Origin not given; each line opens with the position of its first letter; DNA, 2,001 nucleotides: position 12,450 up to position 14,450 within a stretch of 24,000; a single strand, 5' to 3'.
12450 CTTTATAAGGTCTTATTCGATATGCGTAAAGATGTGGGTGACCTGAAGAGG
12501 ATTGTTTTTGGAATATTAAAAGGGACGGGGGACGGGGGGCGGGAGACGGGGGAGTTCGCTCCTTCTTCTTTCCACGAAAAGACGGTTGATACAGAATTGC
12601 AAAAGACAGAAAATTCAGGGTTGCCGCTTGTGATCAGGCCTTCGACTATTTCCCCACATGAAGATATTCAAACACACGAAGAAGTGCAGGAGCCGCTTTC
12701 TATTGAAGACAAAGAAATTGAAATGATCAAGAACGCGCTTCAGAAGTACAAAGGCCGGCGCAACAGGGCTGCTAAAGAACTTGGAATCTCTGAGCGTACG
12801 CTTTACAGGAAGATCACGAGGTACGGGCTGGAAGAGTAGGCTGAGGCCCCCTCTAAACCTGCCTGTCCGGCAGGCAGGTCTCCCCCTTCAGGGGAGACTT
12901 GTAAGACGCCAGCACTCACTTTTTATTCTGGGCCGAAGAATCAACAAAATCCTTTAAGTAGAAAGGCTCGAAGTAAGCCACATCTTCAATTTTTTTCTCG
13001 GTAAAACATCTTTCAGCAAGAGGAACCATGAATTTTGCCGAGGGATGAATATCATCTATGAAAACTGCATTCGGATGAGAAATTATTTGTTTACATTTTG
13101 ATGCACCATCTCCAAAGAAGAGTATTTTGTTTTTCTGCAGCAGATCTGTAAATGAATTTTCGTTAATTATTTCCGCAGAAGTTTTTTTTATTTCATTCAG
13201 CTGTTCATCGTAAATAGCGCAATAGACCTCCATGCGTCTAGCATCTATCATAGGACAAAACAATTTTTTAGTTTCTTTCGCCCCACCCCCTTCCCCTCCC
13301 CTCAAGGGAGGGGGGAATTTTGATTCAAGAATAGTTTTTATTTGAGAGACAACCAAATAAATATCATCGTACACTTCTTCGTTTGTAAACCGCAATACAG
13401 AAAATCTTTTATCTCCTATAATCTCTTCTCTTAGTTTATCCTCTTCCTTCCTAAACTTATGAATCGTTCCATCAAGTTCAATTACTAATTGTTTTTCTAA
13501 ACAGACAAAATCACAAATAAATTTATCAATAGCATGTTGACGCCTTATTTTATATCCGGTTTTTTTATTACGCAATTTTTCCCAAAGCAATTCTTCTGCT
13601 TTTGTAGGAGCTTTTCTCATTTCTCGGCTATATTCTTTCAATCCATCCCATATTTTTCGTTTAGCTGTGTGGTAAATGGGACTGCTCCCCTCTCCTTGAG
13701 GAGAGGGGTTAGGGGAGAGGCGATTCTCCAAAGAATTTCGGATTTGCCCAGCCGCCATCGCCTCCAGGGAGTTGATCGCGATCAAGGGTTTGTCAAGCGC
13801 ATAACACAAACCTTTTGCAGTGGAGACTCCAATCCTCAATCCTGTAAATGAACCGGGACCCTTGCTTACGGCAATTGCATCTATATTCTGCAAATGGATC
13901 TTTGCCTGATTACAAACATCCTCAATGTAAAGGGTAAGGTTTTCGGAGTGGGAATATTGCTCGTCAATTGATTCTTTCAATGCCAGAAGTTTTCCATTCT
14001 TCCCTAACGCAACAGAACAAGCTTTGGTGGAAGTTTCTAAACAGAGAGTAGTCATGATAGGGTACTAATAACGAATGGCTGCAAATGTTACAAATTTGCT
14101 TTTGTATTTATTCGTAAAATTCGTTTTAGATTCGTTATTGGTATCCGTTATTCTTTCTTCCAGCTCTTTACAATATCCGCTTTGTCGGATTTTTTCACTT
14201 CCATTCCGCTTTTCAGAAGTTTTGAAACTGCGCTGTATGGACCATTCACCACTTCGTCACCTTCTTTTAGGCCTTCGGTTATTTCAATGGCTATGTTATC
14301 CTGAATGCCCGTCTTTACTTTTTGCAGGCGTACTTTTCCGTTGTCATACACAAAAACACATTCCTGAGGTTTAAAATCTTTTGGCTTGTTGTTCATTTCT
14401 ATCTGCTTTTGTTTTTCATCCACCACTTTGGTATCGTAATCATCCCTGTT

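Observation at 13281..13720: tsaB is interrupted in frame by a DUF559 endonuclease cassette bounded by hairpin-containing inverted repeats that encode their own linkers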

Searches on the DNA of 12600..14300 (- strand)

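Call 52: search_rna_families(source=window, start=12600, end=14300, threshold=evalue, max_evalue=1)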
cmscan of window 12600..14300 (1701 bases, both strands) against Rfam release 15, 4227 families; matches with E-value up to 1: 3.
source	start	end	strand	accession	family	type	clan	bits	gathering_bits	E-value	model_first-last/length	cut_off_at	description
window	12851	12895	+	RF03050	RAGATH-25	Gene; sRNA;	-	20.1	49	0.054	1-50/50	no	RAGATH-25 RNA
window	13249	13341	-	RF00516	ylbH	Cis-reg; leader;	-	17.5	50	0.77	1-122/122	no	ylbH leader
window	13686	13722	+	RF01762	whalefall-1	Gene; sRNA;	-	17.4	37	0.24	1-56/56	no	Whalefall-1 RNA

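Call 53: search_rna_families(sources=[L005, L006, L007, L013, L015, L020, L029, L041, L045, L068], threshold=gathering)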
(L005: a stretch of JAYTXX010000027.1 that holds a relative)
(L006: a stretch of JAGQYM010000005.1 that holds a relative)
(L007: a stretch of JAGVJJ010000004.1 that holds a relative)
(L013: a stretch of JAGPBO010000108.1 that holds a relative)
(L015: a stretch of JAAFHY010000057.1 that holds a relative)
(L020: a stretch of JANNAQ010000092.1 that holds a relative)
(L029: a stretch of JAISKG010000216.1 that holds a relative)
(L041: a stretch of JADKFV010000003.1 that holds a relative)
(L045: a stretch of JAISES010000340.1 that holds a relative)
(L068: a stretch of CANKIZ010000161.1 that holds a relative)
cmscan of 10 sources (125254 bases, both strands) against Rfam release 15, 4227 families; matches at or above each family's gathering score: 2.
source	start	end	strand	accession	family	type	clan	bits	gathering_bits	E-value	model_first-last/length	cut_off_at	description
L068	4159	4232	+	RF00005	tRNA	Gene; tRNA;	CL00001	67.2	29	3.6e-12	1-71/71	no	tRNA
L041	2393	2571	+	RF00162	SAM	Cis-reg; riboswitch;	CL00012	58.7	44.4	9.7e-11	1-108/108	no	SAM riboswitch aptamer (S box leader)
